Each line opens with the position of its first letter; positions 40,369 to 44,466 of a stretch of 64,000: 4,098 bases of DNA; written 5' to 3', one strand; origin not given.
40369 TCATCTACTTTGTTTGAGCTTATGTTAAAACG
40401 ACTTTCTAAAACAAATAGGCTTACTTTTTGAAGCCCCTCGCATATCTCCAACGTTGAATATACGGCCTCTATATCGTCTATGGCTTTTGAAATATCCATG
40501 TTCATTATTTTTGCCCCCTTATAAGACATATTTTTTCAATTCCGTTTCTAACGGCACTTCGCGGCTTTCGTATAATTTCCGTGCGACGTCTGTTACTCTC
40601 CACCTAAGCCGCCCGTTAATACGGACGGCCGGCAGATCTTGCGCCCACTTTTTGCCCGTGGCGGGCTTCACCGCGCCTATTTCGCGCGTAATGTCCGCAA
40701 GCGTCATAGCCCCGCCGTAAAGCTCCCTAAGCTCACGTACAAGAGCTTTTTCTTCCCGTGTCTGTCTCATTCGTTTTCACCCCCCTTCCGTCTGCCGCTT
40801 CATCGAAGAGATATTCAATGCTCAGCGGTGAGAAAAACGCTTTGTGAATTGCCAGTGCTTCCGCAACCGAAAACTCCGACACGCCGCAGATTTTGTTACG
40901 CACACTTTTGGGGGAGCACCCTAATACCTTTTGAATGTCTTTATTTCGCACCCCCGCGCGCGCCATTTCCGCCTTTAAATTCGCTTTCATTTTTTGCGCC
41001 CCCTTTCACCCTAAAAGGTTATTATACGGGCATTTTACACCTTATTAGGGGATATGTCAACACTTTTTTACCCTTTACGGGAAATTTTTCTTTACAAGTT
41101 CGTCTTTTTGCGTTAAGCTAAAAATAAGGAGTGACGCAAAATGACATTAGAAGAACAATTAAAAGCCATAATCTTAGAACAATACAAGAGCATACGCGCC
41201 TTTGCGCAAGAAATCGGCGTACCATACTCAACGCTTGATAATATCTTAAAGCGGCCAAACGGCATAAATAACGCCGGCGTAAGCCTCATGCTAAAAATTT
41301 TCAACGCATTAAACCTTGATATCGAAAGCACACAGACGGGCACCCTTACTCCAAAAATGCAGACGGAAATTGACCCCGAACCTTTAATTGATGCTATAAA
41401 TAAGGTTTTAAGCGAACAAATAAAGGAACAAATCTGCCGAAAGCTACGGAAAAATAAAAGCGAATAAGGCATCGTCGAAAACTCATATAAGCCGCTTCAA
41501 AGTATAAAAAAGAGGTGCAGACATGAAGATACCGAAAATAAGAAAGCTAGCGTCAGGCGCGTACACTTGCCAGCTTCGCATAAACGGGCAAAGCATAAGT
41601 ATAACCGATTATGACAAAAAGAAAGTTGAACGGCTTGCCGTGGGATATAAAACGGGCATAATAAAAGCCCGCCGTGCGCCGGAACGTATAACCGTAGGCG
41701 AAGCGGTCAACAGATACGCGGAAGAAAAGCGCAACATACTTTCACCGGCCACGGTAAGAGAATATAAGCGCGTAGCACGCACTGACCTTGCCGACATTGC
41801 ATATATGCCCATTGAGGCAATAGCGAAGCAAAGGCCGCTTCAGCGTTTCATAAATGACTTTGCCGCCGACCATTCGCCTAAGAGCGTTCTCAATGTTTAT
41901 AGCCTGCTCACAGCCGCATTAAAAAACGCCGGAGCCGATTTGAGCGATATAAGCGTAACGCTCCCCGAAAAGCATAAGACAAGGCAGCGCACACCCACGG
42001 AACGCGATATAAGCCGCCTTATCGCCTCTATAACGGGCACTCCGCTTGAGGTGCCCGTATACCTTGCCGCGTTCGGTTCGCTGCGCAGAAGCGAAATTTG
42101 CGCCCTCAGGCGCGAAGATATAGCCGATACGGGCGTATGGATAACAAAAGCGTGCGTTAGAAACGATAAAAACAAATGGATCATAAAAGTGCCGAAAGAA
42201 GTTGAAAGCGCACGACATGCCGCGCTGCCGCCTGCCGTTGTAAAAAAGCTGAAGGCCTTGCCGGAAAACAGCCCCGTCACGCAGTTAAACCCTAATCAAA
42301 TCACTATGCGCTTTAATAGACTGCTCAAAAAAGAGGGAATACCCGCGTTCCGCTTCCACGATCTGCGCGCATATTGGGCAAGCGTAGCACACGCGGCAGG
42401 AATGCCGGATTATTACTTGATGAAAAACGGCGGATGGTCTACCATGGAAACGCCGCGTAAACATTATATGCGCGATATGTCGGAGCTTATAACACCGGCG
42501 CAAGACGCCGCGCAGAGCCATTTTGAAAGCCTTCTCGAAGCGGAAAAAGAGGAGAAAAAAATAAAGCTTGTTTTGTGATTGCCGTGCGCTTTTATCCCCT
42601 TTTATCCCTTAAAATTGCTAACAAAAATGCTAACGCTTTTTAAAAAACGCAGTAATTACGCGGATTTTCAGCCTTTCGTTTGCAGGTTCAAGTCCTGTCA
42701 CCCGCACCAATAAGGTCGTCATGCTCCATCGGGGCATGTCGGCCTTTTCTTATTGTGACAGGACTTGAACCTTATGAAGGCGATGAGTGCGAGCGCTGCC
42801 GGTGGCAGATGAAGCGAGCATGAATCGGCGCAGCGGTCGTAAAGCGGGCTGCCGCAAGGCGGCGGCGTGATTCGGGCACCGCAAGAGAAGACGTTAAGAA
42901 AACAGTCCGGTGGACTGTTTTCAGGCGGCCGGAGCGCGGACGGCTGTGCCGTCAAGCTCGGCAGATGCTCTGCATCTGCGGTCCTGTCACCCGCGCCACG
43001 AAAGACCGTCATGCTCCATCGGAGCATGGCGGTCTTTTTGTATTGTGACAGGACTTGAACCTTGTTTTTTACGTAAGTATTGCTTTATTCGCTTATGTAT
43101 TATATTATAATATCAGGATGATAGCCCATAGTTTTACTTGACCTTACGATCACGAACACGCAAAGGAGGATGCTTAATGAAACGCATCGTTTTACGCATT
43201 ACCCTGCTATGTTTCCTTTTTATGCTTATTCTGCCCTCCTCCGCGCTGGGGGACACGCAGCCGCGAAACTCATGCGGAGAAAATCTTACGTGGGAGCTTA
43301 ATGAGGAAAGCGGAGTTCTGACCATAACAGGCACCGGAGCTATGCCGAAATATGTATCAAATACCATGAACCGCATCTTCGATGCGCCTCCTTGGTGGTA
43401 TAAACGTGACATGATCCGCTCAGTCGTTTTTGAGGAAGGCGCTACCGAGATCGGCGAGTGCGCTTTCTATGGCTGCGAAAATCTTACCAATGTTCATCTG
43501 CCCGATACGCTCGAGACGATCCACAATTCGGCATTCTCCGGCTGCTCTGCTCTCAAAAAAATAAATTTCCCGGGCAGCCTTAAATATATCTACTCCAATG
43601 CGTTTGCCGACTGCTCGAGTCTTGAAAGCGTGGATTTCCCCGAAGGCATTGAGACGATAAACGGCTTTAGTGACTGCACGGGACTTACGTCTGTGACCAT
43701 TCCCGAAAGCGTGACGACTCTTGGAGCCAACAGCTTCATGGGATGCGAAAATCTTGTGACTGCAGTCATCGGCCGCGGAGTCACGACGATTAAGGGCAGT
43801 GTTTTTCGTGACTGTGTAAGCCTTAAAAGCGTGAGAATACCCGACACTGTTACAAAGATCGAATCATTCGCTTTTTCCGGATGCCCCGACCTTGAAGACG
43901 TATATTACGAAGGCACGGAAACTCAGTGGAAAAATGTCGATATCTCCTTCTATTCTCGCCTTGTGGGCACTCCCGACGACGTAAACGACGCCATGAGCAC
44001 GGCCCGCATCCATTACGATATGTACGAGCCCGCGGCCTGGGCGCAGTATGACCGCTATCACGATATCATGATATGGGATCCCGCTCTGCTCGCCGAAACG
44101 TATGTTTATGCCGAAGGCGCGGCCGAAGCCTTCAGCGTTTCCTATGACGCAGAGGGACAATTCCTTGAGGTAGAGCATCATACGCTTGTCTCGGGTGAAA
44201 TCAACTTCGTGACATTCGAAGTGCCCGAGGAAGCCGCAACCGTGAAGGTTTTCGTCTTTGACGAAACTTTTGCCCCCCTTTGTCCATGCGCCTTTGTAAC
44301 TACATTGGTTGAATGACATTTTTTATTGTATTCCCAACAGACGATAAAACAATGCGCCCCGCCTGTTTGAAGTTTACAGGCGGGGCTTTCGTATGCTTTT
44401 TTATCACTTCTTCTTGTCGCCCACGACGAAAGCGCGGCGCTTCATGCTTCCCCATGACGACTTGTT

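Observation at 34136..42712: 8.6-kb tRNA-Leu-integrated element with switch, replication and sigma modules but no virion or transfer genes (possibly satellite/PICI-like)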

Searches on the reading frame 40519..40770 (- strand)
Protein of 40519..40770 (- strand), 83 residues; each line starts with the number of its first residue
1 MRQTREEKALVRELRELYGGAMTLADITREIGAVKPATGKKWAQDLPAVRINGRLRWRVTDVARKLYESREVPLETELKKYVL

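Call 7: search_protein_families(library=pfam, max_evalue=0.01, proteins=[window:40519-40770:-])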
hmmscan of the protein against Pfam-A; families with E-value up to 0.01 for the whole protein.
window:40519-40770:- (83 aa): 0 families

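Call 8: search_protein_families(library=phrogs, max_evalue=0.01, proteins=[window:40519-40770:-])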
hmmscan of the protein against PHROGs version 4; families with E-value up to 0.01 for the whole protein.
window:40519-40770:- (83 aa): 0 families

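Call 10: search_protein_families(library=ncbifam, max_evalue=0.01, proteins=[window:40519-40770:-])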
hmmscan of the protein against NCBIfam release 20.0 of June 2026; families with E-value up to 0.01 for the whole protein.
window:40519-40770:- (83 aa): 0 families

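Call 79: search_protein_families(library=padloc, max_evalue=0.01, proteins=[window:40519-40770:-])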
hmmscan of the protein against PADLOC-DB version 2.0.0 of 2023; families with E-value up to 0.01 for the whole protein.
window:40519-40770:- (83 aa): 0 families

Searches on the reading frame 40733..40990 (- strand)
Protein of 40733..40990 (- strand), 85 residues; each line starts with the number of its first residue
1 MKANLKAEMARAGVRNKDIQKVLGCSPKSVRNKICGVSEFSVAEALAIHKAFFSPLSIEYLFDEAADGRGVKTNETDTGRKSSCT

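Call 9: search_protein_families(library=pfam, max_evalue=0.01, proteins=[window:40733-40990:-])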
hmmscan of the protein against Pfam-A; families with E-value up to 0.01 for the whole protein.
window:40733-40990:- (85 aa): 0 families

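Call 79: search_protein_families(library=padloc, max_evalue=0.01, proteins=[window:40733-40990:-])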
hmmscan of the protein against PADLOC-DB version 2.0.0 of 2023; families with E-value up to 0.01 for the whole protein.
window:40733-40990:- (85 aa): 0 families

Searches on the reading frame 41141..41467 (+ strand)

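Call 9: search_protein_families(library=pfam, max_evalue=0.01, proteins=[window:41141-41467:+])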
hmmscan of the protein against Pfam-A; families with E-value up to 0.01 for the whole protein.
window:41141-41467:+ (108 aa): 2 families
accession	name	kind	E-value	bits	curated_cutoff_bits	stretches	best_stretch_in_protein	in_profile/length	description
PF01381.28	HTH_3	-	0.00051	20.5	23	1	7-62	1-53/55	Helix-turn-helix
PF18024.7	HTH_50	-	0.0018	18.4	27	1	5-38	13-46/50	Helix-turn-helix domain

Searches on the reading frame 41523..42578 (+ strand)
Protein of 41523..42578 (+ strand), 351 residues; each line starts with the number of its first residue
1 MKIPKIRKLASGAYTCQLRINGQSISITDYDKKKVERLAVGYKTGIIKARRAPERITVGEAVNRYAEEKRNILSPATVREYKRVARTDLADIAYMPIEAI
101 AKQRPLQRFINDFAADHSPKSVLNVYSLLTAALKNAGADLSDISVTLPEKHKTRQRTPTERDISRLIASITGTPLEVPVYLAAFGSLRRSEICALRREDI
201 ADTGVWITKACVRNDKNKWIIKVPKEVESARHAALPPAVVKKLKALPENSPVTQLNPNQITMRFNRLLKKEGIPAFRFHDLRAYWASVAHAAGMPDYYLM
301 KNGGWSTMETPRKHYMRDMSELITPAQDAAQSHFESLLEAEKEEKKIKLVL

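Call 9: search_protein_families(library=pfam, max_evalue=0.01, proteins=[window:41523-42578:+])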
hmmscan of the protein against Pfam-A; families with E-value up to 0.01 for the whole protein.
window:41523-42578:+ (351 aa): 1 family
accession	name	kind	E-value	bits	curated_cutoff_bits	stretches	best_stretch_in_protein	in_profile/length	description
PF00589.27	Phage_integrase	-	5.2e-10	39.8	27.1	1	181-318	30-168/172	Phage integrase family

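Call 10: search_protein_families(library=ncbifam, max_evalue=0.01, proteins=[window:41523-42578:+])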
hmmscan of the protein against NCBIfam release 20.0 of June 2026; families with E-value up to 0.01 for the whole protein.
window:41523-42578:+ (351 aa): 1 family
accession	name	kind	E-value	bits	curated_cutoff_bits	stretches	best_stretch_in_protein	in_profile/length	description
NF040815.2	recomb_XerA_Arch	equivalog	1.9e-11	44.1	220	1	71-321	10-258/263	site-specific tyrosine recombinase/integron integrase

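Call 12: find_encoding_contigs(protein=window:41523-42578:+, flank=10000, max_places=10)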
Protein window:41523-42578:+ (351 aa): no gene with exactly this product is on record in the collection.

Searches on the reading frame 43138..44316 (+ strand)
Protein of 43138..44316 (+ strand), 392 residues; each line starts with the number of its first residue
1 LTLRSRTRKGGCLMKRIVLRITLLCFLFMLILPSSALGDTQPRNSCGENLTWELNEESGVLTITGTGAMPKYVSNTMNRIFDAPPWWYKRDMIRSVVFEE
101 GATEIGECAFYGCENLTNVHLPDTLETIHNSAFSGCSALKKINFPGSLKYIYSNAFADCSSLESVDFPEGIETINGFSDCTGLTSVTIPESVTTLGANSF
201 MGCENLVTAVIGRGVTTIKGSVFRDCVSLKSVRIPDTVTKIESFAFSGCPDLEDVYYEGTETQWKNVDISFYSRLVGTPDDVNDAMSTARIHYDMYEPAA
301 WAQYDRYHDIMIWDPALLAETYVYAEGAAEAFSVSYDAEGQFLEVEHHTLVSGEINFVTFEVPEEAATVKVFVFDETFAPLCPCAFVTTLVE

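Call 9: search_protein_families(library=pfam, max_evalue=0.01, proteins=[window:43138-44316:+])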
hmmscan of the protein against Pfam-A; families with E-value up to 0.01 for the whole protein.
window:43138-44316:+ (392 aa): 2 families
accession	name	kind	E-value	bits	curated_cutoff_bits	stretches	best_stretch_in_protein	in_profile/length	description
PF13306.12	LRR_5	-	4e-47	159.7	27.7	2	92-176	12-95/127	BspA type Leucine rich repeat region (6 copies)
PF13855.12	LRR_8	-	2e-05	24.7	27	1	115-164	2-53/61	Leucine rich repeat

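Call 29: find_encoding_contigs(protein=window:43138-44316:+, flank=10000, max_places=10)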
Protein window:43138-44316:+ (392 aa): no gene with exactly this product is on record in the collection.
